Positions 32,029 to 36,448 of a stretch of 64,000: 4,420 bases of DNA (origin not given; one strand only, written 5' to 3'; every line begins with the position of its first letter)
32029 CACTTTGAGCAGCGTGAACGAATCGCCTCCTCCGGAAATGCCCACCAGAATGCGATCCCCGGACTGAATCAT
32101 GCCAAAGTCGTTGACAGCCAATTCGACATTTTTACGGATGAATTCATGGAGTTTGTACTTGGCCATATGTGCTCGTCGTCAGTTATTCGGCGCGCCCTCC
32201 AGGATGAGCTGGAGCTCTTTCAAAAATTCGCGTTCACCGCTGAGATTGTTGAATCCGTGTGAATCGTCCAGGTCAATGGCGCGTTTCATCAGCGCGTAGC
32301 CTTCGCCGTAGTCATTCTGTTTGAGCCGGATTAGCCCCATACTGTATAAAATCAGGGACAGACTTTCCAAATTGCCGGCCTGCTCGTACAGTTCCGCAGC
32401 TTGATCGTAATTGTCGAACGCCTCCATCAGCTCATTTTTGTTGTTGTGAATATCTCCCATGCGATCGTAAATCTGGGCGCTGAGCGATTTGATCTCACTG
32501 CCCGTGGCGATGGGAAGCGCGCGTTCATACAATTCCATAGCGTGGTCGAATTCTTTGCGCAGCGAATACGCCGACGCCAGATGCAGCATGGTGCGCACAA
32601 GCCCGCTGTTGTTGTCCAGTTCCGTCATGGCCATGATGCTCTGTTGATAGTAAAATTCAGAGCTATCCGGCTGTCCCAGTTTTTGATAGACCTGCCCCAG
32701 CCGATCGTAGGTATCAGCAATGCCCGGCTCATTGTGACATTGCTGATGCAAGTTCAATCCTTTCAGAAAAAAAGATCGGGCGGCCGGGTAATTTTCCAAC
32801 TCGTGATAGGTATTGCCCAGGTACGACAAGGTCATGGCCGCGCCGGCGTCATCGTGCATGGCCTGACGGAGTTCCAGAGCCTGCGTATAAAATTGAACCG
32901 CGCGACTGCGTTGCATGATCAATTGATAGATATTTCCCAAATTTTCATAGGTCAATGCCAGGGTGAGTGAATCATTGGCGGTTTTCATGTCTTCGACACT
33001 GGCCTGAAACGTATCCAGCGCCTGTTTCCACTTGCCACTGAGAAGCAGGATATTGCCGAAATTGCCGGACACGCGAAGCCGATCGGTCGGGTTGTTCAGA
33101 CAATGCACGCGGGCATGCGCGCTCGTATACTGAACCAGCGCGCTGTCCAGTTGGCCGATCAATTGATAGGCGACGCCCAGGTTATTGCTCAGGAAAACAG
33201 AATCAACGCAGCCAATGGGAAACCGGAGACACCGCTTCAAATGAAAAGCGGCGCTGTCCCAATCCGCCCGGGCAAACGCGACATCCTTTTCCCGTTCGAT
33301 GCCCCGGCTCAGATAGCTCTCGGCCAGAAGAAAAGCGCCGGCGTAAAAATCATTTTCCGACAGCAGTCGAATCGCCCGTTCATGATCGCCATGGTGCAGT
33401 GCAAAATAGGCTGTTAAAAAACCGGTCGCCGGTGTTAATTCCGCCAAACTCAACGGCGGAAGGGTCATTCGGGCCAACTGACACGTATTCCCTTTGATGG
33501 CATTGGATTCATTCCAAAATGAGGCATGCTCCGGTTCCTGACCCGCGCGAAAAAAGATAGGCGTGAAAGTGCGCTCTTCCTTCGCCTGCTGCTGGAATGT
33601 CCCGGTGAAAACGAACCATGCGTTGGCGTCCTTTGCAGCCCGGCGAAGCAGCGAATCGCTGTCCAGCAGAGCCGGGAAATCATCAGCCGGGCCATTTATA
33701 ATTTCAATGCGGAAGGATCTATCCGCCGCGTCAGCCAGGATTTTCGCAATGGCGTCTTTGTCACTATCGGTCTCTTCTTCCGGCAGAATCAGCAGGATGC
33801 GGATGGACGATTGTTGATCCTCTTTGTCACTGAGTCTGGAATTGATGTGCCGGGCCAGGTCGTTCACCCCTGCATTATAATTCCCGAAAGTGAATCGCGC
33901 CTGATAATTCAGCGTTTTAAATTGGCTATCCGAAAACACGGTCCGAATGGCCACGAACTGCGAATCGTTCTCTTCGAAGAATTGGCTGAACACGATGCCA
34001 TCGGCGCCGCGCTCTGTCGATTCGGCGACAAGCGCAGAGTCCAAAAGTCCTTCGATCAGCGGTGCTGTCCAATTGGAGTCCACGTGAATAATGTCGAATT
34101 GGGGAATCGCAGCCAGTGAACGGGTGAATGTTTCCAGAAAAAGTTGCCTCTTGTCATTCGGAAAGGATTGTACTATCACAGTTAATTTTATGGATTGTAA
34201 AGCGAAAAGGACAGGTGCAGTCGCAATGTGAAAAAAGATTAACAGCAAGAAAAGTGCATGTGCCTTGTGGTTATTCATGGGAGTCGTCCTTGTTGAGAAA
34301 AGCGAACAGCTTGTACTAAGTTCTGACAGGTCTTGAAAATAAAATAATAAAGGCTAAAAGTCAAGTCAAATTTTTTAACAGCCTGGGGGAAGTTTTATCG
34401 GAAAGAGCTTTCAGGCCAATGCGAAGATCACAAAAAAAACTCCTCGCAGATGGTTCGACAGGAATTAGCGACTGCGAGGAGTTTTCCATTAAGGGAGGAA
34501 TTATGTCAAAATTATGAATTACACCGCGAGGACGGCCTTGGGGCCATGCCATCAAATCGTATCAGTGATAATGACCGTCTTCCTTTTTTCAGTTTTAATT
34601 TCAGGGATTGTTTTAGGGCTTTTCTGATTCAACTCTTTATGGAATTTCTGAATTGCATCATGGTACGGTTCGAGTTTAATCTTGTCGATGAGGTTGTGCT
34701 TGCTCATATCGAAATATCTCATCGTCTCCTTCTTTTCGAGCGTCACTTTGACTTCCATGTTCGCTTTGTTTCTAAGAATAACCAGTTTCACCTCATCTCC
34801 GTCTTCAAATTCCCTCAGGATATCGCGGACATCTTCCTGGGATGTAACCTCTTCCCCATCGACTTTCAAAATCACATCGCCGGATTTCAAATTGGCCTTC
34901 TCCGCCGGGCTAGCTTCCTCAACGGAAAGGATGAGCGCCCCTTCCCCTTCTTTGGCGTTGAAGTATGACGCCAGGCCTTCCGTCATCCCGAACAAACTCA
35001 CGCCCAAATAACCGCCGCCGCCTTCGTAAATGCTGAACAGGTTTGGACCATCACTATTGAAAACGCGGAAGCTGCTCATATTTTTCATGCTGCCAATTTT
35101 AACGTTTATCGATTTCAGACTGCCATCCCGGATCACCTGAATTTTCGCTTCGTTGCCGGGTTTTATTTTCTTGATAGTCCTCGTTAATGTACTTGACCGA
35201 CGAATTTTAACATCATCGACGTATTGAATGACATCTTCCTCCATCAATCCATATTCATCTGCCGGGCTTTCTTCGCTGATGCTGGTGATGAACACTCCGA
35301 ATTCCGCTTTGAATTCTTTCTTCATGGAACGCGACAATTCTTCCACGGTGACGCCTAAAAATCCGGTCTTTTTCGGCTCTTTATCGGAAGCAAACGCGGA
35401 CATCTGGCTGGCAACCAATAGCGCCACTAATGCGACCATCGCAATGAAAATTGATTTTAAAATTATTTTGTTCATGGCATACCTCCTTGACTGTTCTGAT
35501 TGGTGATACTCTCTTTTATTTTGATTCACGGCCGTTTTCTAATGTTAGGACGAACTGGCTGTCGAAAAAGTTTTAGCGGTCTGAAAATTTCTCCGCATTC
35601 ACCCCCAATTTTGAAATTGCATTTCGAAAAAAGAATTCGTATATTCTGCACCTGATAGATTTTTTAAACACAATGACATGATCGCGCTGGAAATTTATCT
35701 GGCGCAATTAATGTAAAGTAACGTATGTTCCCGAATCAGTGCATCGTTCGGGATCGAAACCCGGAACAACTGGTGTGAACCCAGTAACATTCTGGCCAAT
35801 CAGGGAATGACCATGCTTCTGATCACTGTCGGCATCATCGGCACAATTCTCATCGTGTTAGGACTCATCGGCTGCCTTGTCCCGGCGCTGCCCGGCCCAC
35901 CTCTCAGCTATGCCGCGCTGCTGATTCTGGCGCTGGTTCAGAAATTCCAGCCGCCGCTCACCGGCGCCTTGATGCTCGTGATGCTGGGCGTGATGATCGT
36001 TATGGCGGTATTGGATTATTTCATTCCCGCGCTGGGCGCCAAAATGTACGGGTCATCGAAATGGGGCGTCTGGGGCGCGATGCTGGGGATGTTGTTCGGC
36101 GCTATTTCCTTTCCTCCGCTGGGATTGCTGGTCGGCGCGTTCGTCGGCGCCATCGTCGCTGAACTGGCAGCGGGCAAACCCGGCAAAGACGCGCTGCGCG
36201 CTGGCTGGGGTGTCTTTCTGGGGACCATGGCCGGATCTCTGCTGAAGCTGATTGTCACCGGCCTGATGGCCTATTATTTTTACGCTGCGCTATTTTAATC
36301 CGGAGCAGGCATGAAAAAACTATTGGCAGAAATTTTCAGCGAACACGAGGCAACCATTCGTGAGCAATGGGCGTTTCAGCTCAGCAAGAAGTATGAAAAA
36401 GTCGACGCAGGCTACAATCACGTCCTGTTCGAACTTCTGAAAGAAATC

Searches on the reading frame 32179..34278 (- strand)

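Call 43: search_protein_families(library=pfam, proteins=[window:32179-34278:-], max_evalue=0.00001)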
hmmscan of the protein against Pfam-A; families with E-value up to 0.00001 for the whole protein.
window:32179-34278:- (699 aa): 12 families
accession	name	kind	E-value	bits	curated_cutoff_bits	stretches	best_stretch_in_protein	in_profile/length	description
PF13424.12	TPR_12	-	8.5e-34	116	30.1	2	480-548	2-72/77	Tetratricopeptide repeat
PF00515.34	TPR_1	-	1.7e-26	91.4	27.8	0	441-471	1-31/34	Tetratricopeptide repeat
PF07719.23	TPR_2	-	1.8e-22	77.9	27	0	521-548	1-28/34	Tetratricopeptide repeat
PF13374.12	TPR_10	-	1.3e-18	66.8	27.5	0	562-590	3-31/42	Tetratricopeptide repeat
PF13181.12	TPR_8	-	3e-18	64.8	25.7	0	521-548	1-28/34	Tetratricopeptide repeat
PF13176.12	TPR_7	-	1.3e-16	59.6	27.9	0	444-473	2-31/36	Tetratricopeptide repeat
PF17874.7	TPR_MalT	-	6.3e-15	55.7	45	2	527-670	46-190/336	MalT-like TPR region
PF24885.1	TPR_NPHP3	-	2.4e-12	47.2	100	1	427-533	84-195/239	Nephrocystin-3 TPR domain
PF14938.12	SNAP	-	1.7e-10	41.3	25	1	489-689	43-241/282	Soluble NSF attachment protein, SNAP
PF13428.12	TPR_14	-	7.9e-08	32.7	23.5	0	564-588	4-28/44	Tetratricopeptide repeat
PF14559.12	TPR_19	-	2.5e-07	31.3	25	0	561-603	25-68/68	Tetratricopeptide repeat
PF13431.12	TPR_17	-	2.7e-06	27.7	24.4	0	517-539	9-31/34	Tetratricopeptide repeat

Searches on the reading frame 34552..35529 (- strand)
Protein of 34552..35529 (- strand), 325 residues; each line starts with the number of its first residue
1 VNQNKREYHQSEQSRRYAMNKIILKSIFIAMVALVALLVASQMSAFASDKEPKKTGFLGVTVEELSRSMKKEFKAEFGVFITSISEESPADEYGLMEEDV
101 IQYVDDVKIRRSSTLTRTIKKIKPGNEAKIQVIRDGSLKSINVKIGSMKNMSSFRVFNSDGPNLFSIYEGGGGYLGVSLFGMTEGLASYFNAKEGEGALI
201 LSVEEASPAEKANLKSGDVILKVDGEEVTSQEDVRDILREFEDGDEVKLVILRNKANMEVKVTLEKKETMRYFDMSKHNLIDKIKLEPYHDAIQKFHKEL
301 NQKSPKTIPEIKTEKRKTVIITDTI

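Call 43: search_protein_families(library=pfam, proteins=[window:34552-35529:-], max_evalue=0.00001)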
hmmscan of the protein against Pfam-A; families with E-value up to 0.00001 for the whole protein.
window:34552-35529:- (325 aa): 5 families
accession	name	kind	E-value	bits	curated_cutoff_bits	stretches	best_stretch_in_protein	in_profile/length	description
PF13180.12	PDZ_2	-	1.5e-34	118.6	27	2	173-264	1-80/80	PDZ domain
PF00595.29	PDZ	-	3e-17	63.2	23.2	1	169-251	6-80/81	PDZ domain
PF17820.7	PDZ_6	-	2.6e-16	59.5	27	1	200-253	2-54/54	PDZ domain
PF04495.20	GRASP55_65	-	8.4e-07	29.8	27.7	0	185-267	33-114/138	GRASP55/65 PDZ-like domain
PF14685.13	PDZ_Tricorn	-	4.5e-06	27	25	0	205-257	29-82/88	Tricorn protease PDZ domain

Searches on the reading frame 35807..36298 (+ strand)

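Call 47: search_protein_families(library=pfam, proteins=[window:35807-36298:+], max_evalue=0.001)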
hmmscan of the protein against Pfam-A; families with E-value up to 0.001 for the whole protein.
window:35807-36298:+ (163 aa): 2 families
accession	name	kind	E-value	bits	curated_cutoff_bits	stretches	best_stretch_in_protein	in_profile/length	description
PF04306.18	DUF456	-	1.1e-35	123.3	29.4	1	24-161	1-138/139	Protein of unknown function (DUF456)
PF06897.17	DUF1269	-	0.00072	20.3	26.9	1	88-121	2-36/100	Protein of unknown function (DUF1269)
